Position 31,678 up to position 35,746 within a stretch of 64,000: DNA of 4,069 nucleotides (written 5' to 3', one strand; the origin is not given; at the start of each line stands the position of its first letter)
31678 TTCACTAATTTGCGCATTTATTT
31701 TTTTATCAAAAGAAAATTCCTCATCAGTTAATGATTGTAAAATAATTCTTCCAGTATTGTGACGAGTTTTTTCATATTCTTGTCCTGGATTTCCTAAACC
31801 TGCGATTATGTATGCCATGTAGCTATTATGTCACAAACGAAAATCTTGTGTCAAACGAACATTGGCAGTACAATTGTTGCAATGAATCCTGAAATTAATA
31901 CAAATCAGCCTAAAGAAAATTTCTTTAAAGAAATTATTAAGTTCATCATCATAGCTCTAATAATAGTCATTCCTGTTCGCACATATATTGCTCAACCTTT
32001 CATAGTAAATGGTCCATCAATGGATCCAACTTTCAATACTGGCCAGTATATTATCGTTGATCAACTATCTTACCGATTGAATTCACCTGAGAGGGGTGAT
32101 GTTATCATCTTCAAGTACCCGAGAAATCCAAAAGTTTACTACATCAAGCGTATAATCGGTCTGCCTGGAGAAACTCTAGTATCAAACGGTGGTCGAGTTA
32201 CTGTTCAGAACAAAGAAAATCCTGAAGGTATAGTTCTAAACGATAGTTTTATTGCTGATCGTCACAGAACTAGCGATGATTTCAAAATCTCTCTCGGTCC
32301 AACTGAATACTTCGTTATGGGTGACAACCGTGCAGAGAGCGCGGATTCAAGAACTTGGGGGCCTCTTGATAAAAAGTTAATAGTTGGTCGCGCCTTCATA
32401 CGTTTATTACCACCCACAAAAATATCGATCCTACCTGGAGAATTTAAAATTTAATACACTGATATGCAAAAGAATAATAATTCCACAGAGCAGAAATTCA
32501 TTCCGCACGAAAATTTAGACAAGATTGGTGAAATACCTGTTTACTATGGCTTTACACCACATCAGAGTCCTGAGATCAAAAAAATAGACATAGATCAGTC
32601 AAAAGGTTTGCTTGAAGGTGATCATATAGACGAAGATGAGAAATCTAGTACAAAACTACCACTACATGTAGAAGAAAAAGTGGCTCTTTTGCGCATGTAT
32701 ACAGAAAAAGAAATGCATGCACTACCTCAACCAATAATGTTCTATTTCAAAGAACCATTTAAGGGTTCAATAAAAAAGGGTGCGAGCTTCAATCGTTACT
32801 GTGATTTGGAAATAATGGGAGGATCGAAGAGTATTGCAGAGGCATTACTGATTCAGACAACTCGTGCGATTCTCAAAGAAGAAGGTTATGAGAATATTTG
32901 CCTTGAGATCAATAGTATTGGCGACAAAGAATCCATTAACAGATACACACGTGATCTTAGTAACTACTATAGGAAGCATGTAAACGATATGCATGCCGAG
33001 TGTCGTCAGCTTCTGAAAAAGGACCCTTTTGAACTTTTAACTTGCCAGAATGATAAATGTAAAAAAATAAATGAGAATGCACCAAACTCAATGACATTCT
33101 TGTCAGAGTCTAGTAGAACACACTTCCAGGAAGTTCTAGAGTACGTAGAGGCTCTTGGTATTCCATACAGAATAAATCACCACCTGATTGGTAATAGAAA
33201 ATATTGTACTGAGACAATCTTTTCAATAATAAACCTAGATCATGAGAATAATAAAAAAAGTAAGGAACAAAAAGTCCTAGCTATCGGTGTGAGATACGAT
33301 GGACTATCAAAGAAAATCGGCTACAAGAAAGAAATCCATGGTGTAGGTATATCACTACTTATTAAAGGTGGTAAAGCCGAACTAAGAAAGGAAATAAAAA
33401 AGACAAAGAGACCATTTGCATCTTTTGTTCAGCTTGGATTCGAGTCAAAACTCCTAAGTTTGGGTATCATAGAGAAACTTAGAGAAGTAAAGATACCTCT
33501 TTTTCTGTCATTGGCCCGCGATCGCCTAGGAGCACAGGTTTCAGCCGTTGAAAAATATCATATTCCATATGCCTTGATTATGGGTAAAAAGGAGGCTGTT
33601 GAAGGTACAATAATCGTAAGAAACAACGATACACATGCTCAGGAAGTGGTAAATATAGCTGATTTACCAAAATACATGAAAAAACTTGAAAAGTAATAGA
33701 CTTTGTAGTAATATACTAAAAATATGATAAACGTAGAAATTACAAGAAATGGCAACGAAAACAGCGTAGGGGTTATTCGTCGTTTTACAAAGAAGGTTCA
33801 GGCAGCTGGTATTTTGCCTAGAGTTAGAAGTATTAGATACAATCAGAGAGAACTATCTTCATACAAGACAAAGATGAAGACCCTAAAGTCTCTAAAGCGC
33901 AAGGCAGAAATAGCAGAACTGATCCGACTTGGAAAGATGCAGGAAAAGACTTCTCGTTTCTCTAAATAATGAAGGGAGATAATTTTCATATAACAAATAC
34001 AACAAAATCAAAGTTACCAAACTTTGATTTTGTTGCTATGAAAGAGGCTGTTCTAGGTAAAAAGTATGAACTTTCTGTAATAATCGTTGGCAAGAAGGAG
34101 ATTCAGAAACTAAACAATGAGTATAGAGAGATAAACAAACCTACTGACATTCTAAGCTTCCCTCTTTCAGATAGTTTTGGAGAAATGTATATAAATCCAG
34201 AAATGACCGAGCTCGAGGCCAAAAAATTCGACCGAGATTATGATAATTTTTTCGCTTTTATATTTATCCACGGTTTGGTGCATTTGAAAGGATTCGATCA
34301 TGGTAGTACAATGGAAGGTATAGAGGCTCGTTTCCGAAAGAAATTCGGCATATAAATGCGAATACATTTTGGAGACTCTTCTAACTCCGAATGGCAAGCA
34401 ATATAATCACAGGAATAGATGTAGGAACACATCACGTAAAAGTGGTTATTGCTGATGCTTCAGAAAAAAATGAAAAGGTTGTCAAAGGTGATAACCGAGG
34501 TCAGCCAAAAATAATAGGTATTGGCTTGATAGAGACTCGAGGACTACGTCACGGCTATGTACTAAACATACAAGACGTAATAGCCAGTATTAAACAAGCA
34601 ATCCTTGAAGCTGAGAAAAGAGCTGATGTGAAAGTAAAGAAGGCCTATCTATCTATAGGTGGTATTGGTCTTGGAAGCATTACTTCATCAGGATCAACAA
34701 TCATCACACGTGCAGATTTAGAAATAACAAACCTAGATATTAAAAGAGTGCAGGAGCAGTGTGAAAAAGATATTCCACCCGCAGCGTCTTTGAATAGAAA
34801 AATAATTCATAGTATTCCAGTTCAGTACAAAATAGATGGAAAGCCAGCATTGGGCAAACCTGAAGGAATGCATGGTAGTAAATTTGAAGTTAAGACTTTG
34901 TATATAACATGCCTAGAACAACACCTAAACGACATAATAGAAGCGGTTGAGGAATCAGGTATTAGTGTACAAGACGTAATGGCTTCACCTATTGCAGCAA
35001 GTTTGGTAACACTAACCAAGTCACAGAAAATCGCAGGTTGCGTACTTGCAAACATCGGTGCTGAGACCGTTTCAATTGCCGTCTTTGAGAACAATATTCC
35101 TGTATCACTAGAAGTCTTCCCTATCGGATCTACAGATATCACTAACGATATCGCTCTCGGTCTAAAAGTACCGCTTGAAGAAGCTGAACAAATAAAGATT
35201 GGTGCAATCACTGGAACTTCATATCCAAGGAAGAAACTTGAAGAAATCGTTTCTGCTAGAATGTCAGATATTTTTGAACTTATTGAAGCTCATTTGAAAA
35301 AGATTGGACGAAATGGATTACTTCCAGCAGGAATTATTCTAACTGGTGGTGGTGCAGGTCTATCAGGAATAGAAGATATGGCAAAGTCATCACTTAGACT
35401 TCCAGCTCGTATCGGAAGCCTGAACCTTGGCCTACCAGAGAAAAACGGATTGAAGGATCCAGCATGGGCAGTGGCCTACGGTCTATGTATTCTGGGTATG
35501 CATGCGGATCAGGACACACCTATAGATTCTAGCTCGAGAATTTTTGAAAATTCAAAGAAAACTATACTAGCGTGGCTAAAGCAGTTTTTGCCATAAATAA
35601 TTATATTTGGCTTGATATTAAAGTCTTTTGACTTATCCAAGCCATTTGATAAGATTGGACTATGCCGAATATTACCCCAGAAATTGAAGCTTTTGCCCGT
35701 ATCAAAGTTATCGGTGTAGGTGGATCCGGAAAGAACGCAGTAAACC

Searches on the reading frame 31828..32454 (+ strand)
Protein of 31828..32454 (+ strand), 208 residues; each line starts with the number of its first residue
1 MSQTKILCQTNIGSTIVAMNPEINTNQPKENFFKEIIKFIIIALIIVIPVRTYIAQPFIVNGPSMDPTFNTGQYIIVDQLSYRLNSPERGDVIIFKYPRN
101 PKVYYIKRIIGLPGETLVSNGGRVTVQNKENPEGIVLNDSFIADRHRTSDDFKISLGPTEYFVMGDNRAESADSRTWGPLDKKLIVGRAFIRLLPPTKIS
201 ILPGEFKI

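Call 31: search_protein_families(library=pfam, proteins=[window:31828-32454:+], max_evalue=0.0001)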
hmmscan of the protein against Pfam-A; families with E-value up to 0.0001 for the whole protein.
window:31828-32454:+ (208 aa): 1 family
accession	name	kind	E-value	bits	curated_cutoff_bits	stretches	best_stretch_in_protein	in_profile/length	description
PF10502.14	Peptidase_S26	-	1.2e-44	152.7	22.9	1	34-193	2-167/168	Signal peptidase, peptidase S26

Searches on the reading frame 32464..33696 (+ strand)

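Call 30: search_protein_families(library=pfam, proteins=[window:32464-33696:+], max_evalue=0.0001)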
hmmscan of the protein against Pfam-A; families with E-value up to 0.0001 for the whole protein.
window:32464-33696:+ (410 aa): 1 family
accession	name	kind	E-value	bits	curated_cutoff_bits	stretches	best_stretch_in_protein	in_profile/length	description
PF03129.25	HGTP_anticodon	-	5.9e-10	39.6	21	1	335-407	21-93/94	Anticodon binding domain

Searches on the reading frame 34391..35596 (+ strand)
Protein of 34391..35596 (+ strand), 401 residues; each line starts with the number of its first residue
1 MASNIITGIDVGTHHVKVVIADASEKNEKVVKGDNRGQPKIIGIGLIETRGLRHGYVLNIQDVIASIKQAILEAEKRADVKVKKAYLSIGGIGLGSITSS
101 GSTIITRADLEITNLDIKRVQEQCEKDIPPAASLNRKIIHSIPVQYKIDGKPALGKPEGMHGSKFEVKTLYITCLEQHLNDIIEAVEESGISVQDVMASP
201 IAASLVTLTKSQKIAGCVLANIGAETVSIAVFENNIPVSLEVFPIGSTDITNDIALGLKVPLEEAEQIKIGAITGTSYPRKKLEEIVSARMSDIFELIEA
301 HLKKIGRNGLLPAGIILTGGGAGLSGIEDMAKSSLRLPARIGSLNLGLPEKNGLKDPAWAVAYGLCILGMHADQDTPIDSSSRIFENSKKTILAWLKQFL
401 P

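Call 30: search_protein_families(library=pfam, proteins=[window:34391-35596:+], max_evalue=0.0001)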
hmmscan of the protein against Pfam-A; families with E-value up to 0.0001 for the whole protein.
window:34391-35596:+ (401 aa): 3 families
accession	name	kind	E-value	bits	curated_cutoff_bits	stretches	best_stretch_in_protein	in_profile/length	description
PF14450.12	FtsA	-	7.7e-24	84.9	31.8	1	218-364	1-127/127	Cell division protein FtsA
PF02491.25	SHS2_FTSA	-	8.4e-14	52.1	25.4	1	95-173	5-79/79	SHS2 domain inserted in FTSA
PF11104.14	PilM_2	-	1.5e-08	34.4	27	1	167-343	126-306/340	Type IV pilus assembly protein PilM;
